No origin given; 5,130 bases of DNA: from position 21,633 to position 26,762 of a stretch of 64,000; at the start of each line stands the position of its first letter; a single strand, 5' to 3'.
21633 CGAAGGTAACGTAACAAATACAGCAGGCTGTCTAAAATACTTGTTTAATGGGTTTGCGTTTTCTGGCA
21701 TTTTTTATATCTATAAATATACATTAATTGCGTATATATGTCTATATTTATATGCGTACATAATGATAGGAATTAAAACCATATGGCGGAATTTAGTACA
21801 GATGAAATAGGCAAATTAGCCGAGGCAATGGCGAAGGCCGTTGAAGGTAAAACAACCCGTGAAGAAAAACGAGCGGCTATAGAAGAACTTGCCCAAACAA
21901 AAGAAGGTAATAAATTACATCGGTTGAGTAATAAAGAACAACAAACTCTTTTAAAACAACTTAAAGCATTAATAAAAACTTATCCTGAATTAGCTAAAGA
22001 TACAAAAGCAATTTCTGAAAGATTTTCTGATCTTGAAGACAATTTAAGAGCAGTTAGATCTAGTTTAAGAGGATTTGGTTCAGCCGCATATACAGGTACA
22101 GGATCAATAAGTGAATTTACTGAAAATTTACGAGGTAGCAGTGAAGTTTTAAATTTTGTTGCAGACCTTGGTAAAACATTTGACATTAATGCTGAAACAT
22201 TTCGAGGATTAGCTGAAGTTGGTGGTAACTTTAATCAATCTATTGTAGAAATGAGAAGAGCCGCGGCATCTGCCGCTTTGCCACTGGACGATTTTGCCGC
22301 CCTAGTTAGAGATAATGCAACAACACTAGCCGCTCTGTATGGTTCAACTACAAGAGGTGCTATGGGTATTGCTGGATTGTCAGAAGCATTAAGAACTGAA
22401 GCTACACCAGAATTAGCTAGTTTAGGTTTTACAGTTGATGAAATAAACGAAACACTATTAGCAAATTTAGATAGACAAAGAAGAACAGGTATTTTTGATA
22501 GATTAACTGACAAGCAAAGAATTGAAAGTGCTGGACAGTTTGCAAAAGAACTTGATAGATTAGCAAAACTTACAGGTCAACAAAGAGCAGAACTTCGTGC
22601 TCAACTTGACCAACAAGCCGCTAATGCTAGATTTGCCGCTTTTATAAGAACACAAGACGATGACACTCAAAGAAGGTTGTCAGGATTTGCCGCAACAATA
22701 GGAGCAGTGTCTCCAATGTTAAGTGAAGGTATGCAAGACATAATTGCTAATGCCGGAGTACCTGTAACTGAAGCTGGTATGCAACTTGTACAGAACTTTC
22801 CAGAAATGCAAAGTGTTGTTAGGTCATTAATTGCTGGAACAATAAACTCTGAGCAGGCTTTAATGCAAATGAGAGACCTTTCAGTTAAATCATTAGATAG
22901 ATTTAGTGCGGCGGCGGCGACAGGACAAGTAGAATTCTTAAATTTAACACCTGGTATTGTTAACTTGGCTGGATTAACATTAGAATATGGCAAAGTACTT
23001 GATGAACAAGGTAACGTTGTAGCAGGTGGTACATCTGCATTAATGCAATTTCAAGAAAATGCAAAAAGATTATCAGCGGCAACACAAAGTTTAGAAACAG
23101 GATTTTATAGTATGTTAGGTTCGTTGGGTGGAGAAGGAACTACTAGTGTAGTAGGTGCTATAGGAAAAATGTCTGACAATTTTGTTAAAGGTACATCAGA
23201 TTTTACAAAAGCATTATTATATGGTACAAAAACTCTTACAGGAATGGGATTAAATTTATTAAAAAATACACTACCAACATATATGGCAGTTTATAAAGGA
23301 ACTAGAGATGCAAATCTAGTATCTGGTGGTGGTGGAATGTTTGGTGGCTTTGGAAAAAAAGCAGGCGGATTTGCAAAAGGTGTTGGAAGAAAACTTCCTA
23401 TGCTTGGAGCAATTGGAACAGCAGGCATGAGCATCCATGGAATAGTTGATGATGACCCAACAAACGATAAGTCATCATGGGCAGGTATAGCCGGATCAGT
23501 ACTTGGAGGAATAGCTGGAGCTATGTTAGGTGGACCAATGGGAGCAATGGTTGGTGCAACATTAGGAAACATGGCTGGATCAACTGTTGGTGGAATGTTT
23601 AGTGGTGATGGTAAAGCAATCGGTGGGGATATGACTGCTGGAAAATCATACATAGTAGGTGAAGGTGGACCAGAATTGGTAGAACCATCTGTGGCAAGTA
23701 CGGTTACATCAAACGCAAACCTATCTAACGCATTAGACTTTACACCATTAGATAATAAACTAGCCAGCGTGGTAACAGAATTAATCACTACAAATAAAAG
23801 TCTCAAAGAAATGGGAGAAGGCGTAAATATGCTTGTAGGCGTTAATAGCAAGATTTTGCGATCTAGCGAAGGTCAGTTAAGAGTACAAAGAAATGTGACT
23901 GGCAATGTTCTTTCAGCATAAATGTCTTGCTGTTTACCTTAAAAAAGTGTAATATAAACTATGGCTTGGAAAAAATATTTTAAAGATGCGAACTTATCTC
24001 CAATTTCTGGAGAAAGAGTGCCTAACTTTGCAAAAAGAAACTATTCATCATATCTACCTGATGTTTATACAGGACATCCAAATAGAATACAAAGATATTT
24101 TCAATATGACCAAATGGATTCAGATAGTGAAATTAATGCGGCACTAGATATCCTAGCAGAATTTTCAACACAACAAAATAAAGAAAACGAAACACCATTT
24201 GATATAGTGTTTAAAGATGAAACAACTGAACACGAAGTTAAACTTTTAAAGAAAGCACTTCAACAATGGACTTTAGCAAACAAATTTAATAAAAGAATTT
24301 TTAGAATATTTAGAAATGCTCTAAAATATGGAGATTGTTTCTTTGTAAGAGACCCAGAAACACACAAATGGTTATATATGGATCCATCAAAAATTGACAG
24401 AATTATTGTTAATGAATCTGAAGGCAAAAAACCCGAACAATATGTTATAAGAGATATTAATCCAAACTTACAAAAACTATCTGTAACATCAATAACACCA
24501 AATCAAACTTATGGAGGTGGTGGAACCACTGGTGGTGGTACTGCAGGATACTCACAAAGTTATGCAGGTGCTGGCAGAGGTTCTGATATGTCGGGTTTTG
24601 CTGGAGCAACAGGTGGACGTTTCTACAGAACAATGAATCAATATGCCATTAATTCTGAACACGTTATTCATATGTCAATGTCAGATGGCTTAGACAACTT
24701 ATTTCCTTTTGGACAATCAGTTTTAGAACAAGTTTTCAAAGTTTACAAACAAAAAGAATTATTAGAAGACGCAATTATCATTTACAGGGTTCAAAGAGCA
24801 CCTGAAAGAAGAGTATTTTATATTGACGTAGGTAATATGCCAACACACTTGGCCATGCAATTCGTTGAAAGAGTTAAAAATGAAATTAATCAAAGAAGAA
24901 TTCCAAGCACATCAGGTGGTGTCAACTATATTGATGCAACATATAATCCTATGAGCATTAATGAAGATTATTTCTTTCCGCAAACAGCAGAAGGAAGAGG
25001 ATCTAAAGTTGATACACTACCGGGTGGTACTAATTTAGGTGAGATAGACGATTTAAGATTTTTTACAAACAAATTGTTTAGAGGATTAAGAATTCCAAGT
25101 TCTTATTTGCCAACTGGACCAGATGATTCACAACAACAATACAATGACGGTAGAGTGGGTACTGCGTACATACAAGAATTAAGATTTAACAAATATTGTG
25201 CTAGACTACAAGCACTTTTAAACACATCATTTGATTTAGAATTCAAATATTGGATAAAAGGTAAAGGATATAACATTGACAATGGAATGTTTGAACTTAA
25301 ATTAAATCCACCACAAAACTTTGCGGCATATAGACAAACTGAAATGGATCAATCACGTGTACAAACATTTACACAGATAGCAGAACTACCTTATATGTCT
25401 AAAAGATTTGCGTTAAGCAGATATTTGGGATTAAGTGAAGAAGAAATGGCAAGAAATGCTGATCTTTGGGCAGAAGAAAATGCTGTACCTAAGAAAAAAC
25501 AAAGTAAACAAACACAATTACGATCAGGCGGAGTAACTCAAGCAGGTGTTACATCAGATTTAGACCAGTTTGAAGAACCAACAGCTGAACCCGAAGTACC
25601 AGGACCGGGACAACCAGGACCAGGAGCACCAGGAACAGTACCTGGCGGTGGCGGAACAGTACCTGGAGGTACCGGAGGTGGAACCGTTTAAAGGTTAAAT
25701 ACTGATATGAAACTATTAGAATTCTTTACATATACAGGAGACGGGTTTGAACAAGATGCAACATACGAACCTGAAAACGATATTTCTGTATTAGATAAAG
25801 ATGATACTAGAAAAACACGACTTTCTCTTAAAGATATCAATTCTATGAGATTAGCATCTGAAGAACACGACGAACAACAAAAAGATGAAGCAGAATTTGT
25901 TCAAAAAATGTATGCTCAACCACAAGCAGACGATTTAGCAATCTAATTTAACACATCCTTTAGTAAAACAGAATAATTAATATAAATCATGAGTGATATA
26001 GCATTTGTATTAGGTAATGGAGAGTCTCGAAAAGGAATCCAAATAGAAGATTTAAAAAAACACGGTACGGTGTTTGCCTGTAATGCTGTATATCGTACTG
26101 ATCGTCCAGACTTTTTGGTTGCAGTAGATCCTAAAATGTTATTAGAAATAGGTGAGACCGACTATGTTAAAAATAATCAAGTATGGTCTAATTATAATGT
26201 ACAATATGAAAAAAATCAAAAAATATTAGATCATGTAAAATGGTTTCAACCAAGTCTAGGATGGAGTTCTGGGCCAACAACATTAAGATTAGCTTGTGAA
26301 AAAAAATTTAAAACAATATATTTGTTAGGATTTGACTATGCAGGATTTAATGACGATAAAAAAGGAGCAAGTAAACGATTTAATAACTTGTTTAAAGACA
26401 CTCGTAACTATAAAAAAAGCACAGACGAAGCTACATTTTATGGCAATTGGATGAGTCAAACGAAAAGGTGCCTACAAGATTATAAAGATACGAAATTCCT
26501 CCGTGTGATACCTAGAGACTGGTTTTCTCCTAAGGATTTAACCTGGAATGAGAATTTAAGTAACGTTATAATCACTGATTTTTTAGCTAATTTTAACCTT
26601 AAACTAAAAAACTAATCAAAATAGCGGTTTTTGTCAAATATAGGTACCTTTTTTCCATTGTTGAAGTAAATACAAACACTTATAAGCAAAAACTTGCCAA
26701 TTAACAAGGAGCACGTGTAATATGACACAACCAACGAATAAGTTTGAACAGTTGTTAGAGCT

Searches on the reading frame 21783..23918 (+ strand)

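Call 69: search_protein_families(library=phrogs, proteins=[window:21783-23918:+], max_evalue=0.00001)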
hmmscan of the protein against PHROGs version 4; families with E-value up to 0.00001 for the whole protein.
window:21783-23918:+ (712 aa): 2 families
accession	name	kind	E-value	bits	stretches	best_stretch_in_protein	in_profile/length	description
phrog_167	-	tail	9.1e-10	37.9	1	51-627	221-735/1555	tail length tape measure protein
phrog_6922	-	unknown function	5.1e-07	29.7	1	464-606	291-378/768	-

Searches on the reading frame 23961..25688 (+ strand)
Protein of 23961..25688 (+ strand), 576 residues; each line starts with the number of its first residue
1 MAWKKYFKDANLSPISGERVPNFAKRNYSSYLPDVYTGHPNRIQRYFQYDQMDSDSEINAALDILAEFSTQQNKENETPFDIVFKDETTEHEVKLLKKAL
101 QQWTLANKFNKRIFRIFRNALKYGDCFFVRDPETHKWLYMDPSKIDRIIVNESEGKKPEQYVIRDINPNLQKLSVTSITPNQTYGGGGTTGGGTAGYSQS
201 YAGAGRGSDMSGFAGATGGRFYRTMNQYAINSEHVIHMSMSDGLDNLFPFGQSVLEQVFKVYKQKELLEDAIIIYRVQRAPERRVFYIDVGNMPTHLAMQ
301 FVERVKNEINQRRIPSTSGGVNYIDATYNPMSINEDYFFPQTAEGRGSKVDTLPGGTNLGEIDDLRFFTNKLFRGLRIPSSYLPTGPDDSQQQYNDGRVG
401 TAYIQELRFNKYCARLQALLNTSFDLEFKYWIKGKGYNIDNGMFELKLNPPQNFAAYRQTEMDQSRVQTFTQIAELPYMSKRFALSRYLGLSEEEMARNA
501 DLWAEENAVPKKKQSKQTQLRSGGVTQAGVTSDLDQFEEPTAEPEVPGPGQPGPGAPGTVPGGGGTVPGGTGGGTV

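Call 69: search_protein_families(library=phrogs, proteins=[window:23961-25688:+], max_evalue=0.00001)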
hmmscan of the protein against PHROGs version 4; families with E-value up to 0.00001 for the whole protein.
window:23961-25688:+ (576 aa): 2 families
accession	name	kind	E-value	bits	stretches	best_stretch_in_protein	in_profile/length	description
phrog_213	-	head and packaging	4.3e-110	369.8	1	26-520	44-511/528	portal protein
phrog_1497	-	head and packaging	3.9e-06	27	0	40-127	63-152/549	portal protein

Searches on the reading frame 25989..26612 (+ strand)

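Call 69: search_protein_families(library=phrogs, proteins=[window:25989-26612:+], max_evalue=0.00001)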
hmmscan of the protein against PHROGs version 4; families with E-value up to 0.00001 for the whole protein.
window:25989-26612:+ (208 aa): 1 family
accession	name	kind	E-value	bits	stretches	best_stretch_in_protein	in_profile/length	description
phrog_30607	-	unknown function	9.2e-28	98.4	2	5-67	8-70/296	-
